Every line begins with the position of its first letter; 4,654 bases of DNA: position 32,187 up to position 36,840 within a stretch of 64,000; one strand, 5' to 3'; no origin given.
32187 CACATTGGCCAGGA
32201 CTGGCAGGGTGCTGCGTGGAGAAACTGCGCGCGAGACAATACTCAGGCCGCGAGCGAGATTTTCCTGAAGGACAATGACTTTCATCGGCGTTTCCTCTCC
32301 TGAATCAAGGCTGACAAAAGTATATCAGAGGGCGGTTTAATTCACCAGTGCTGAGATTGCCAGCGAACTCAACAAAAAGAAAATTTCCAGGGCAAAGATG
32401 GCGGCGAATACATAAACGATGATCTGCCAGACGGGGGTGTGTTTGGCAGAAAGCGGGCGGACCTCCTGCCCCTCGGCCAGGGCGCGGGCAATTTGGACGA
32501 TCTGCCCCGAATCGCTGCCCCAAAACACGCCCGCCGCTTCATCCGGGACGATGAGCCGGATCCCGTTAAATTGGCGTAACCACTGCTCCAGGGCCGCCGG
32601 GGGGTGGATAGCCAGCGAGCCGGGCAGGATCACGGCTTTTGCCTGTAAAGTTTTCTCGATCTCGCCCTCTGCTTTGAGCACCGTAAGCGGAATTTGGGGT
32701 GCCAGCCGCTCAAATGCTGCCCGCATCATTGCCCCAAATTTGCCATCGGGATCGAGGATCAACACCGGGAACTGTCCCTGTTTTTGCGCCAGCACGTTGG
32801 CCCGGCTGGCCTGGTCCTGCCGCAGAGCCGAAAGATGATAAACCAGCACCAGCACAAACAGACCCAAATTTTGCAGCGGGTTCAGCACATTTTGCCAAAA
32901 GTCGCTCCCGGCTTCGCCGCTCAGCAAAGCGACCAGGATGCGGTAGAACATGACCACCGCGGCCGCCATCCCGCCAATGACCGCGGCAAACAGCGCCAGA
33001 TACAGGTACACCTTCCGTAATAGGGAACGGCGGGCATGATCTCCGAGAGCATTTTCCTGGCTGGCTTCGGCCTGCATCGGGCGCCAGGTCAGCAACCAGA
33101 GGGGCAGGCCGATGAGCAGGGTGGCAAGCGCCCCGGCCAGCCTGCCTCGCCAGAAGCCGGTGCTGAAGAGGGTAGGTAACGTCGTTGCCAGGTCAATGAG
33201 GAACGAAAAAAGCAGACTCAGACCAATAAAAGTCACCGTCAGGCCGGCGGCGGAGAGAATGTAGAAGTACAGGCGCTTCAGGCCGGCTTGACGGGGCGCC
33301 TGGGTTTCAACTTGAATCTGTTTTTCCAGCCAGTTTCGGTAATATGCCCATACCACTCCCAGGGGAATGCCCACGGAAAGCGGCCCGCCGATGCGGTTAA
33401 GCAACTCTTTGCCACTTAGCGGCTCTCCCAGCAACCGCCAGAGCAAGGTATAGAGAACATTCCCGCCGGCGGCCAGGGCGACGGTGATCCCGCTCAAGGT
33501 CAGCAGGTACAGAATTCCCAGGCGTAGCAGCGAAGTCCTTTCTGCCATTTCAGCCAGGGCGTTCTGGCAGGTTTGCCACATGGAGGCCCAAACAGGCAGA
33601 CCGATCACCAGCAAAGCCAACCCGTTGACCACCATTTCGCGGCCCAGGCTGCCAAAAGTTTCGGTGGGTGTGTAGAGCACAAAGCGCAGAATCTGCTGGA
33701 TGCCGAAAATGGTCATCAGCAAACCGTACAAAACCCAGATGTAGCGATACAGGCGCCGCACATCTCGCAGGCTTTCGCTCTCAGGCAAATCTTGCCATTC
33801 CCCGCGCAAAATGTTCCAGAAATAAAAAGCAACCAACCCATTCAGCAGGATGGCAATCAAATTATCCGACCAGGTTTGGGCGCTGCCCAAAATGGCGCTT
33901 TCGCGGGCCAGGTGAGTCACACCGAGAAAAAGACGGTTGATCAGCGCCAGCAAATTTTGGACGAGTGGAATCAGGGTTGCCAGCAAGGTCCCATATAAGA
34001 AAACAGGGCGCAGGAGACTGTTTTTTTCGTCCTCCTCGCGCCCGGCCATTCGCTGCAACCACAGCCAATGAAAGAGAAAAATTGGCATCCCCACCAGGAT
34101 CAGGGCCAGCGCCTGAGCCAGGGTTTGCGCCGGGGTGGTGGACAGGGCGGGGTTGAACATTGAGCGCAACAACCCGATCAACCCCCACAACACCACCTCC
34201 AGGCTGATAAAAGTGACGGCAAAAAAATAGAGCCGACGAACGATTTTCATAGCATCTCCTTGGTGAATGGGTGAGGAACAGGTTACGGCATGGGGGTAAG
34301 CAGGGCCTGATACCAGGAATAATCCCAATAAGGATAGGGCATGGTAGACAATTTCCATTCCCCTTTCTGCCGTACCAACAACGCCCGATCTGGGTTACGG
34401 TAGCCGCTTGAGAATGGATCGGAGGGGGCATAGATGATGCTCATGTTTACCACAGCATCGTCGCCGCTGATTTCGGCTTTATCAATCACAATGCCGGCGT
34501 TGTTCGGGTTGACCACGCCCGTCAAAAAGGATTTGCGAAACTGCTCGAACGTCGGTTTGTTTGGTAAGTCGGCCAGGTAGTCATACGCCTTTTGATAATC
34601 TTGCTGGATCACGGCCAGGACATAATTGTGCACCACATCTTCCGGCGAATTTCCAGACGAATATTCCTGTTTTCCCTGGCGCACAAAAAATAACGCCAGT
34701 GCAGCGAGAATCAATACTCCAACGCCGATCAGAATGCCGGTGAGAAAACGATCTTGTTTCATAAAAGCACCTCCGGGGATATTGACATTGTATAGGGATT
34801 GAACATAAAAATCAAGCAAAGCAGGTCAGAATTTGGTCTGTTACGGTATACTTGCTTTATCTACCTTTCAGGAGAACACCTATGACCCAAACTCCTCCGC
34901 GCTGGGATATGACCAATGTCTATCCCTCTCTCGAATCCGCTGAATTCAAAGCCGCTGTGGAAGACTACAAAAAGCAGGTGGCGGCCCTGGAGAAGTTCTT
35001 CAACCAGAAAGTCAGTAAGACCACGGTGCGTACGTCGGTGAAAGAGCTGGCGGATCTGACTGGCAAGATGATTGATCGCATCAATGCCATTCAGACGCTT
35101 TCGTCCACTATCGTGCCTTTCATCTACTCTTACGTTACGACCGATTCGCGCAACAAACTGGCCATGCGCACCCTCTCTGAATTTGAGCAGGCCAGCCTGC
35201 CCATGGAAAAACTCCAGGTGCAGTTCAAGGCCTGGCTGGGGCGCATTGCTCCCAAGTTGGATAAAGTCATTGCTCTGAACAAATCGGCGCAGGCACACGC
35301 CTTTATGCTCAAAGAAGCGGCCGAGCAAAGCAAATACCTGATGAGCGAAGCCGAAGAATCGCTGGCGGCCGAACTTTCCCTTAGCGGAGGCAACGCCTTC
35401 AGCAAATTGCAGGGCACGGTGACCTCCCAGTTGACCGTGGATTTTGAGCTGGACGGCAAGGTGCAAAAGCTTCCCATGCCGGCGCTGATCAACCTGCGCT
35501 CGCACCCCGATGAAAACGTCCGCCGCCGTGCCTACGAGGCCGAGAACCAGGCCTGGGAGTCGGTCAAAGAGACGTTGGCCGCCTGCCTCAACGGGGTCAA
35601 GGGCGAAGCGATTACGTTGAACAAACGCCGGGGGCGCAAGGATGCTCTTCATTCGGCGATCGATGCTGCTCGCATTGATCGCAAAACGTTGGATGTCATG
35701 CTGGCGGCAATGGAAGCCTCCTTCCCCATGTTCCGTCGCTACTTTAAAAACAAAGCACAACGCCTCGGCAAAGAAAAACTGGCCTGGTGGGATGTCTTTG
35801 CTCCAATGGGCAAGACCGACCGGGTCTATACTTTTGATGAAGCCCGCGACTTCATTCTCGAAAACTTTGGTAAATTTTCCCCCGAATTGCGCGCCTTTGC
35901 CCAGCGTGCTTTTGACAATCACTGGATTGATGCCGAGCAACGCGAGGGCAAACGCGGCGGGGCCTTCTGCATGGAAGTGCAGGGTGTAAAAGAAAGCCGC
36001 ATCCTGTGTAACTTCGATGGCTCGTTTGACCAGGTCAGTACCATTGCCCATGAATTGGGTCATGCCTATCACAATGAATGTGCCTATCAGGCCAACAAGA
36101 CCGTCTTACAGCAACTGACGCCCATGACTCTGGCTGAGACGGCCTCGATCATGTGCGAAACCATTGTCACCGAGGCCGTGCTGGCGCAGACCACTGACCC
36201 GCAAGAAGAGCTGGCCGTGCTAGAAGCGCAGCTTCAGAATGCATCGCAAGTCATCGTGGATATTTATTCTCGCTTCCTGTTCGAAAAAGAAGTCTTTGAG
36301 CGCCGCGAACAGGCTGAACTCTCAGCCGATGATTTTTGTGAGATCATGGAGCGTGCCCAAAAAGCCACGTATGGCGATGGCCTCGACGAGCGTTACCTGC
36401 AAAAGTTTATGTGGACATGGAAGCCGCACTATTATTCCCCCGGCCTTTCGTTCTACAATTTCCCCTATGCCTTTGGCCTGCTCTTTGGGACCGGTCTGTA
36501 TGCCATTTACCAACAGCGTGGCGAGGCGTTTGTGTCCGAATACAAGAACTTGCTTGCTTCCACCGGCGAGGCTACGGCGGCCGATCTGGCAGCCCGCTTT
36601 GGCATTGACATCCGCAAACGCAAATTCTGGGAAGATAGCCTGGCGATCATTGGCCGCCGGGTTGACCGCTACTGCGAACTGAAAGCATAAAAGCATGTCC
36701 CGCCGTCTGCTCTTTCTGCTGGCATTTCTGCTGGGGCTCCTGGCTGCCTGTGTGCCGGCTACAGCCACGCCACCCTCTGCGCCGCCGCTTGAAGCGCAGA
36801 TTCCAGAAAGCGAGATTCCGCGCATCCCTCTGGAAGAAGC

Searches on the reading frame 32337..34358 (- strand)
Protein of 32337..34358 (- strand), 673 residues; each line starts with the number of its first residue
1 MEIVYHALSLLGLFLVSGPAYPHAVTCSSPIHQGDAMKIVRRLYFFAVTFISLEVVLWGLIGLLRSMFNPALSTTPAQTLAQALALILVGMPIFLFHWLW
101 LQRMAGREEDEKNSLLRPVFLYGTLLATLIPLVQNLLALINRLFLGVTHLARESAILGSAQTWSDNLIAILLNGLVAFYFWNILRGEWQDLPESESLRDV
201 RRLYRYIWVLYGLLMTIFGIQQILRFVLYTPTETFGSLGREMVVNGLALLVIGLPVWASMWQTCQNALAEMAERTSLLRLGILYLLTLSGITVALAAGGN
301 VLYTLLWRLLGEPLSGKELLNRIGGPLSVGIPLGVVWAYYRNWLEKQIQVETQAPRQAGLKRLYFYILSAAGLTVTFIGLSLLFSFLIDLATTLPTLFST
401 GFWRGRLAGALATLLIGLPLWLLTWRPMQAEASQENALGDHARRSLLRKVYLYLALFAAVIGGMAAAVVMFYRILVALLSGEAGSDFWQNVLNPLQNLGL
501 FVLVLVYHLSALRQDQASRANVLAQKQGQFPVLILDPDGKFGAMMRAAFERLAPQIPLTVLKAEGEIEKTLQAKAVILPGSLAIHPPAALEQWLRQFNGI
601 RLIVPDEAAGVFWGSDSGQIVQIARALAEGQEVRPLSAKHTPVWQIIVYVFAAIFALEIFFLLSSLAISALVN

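Call 47: search_protein_families(library=pfam, proteins=[window:32337-34358:-], max_evalue=0.0001)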
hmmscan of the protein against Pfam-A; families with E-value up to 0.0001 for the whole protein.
window:32337-34358:- (673 aa): 1 family
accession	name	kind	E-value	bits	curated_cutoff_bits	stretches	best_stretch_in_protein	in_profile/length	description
PF18920.5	DUF5671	-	1.7e-70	235.5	28.4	3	42-171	1-128/132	Domain of unknown function (DUF5671)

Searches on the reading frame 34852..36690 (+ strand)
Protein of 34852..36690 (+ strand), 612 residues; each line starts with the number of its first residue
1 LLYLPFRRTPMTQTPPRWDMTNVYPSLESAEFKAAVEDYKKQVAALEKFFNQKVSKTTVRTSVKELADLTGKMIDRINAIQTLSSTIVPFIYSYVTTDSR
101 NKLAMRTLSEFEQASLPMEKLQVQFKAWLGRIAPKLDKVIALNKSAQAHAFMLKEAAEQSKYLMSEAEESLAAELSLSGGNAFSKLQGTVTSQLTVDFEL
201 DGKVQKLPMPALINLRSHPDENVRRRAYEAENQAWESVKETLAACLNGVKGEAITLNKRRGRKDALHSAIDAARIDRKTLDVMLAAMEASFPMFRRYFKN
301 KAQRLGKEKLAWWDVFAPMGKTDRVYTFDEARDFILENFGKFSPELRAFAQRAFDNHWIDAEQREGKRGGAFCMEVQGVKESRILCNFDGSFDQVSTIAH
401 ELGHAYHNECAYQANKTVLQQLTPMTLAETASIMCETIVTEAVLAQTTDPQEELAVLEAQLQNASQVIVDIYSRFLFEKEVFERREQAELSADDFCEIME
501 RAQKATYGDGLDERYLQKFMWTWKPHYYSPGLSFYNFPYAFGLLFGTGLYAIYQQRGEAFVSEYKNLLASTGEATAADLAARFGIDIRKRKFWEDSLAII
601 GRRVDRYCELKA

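Call 47: search_protein_families(library=pfam, proteins=[window:34852-36690:+], max_evalue=0.0001)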
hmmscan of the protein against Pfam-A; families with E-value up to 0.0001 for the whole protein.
window:34852-36690:+ (612 aa): 2 families
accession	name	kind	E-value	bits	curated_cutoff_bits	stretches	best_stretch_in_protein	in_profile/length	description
PF01432.26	Peptidase_M3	-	2e-37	130.1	27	1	215-598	2-456/457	Peptidase family M3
PF08439.15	Peptidase_M3_N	-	1.9e-07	31.6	25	1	135-194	9-68/70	Oligopeptidase F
